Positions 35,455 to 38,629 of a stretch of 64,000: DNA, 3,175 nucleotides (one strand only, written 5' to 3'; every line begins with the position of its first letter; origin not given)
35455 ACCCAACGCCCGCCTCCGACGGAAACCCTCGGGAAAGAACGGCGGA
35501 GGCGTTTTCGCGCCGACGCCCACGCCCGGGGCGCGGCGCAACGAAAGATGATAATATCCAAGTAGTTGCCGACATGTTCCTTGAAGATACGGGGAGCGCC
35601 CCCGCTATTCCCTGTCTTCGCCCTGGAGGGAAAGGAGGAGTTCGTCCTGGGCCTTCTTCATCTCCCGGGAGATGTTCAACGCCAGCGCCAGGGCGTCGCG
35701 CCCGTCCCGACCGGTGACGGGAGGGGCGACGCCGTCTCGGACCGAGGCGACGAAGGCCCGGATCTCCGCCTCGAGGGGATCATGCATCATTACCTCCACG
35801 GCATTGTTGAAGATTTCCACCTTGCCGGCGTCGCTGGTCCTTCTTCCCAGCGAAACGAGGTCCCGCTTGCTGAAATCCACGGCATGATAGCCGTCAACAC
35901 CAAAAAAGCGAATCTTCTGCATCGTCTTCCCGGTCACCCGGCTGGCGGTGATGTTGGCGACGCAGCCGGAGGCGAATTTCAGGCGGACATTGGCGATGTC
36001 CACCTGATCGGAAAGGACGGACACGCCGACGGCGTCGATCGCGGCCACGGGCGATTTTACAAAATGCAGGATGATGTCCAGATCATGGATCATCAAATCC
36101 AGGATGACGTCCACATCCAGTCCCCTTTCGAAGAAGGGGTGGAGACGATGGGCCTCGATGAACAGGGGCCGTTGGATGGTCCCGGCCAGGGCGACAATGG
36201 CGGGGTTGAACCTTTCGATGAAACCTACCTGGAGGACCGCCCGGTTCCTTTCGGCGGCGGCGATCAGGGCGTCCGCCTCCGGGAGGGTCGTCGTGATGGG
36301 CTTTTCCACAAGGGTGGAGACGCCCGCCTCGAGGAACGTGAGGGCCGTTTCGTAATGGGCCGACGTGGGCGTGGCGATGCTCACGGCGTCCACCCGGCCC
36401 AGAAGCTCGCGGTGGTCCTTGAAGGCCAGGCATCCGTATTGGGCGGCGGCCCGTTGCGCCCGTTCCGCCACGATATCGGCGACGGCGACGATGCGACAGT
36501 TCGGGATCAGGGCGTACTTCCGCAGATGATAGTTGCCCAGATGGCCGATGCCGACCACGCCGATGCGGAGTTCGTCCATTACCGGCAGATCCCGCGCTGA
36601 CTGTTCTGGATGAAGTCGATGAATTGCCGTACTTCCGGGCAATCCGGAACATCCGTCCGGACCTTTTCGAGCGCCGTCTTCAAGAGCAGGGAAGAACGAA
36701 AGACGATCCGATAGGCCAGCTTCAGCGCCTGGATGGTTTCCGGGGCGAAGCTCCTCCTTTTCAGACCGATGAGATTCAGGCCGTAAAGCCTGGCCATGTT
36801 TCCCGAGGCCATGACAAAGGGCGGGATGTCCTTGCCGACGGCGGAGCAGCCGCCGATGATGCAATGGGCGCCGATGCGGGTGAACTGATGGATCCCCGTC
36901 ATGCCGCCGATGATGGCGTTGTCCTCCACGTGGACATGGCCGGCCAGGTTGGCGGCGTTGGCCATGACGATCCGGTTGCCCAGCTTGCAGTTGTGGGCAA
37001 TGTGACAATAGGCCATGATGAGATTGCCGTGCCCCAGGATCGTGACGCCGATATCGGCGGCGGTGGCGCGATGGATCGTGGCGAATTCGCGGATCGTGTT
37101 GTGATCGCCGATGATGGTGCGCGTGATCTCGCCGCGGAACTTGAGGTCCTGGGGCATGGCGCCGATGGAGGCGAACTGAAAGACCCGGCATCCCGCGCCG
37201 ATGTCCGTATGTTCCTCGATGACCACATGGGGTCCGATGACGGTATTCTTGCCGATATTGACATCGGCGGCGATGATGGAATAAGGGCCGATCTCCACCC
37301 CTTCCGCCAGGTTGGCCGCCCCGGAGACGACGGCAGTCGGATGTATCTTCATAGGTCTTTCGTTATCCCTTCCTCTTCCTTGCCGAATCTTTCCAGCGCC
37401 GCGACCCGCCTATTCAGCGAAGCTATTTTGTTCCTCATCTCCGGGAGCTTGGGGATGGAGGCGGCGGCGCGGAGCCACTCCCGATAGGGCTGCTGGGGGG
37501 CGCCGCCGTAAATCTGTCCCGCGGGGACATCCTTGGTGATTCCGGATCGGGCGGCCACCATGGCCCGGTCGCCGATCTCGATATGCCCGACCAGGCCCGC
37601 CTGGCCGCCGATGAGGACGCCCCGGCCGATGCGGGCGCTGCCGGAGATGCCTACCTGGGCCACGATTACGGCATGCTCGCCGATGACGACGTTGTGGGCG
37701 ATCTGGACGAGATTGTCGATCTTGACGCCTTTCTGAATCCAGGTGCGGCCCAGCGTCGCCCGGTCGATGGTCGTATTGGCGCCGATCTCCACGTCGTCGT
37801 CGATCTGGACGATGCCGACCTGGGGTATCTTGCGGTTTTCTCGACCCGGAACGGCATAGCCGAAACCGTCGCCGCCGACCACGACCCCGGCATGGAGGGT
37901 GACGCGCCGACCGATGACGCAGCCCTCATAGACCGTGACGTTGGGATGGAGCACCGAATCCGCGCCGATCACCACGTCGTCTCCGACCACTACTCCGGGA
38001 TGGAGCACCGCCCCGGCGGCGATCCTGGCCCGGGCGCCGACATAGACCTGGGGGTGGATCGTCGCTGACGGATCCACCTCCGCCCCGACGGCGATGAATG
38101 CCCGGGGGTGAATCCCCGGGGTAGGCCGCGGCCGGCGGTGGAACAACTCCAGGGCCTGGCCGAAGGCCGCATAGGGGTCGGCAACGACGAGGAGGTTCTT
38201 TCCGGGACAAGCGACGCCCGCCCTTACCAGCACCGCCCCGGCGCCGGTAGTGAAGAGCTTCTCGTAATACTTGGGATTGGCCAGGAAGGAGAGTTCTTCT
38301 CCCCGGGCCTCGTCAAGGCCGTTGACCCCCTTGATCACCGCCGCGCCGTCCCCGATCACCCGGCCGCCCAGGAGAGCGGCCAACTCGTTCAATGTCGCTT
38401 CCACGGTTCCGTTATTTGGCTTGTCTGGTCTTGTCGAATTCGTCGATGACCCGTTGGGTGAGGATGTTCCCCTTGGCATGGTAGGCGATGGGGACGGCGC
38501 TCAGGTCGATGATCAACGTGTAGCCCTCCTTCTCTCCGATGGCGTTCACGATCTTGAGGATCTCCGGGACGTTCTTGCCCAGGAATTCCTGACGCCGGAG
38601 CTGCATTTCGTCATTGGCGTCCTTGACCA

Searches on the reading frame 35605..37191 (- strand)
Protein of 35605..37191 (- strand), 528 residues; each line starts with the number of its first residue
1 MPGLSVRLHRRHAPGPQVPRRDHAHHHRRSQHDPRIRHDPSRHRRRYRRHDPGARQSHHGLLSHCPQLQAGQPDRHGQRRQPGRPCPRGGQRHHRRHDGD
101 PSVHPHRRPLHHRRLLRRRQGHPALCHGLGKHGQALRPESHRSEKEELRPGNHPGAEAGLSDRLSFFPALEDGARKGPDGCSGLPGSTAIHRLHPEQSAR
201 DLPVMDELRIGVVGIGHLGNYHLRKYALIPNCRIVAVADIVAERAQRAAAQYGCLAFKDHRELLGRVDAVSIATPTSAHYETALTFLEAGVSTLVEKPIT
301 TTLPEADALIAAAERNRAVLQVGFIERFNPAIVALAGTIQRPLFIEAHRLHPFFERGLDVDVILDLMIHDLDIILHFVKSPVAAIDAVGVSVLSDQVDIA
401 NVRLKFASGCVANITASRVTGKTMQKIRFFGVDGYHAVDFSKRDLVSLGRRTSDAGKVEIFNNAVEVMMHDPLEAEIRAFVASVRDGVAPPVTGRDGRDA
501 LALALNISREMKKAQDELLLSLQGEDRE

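Call 91: search_protein_families(library=pfam, proteins=[window:35605-37191:-], max_evalue=0.00001)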
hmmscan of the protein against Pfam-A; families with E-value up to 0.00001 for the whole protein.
window:35605-37191:- (528 aa): 2 families
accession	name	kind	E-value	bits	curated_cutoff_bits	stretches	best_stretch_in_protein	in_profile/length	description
PF01408.29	GFO_IDH_MocA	-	2.6e-28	99.6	24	1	208-324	1-120/120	Oxidoreductase family, NAD-binding Rossmann fold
PF22725.1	GFO_IDH_MocA_C3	-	2.2e-09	37.8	27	1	354-434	37-121/124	GFO/IDH/MocA C-terminal domain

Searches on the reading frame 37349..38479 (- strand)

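Call 91: search_protein_families(library=pfam, proteins=[window:37349-38479:-], max_evalue=0.00001)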
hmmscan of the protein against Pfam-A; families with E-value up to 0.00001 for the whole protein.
window:37349-38479:- (376 aa): 4 families
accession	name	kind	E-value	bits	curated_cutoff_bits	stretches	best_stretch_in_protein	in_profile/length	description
PF00132.30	Hexapep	-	5.7e-31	105.4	27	4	168-203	1-36/36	Bacterial transferase hexapeptide (six repeats)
PF04613.19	LpxD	-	3.7e-18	65.6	30.8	1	48-112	3-70/70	UDP-3-O-[3-hydroxymyristoyl] glucosamine N-acyltransferase, LpxD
PF25084.1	LbH_EIF2B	-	6.8e-10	39.3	54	0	140-202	40-100/105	EIF2B subunit epsilon LbH domain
PF14602.12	Hexapep_2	-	4.6e-06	26.7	27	0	163-201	2-32/34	Hexapeptide repeat of succinyl-transferase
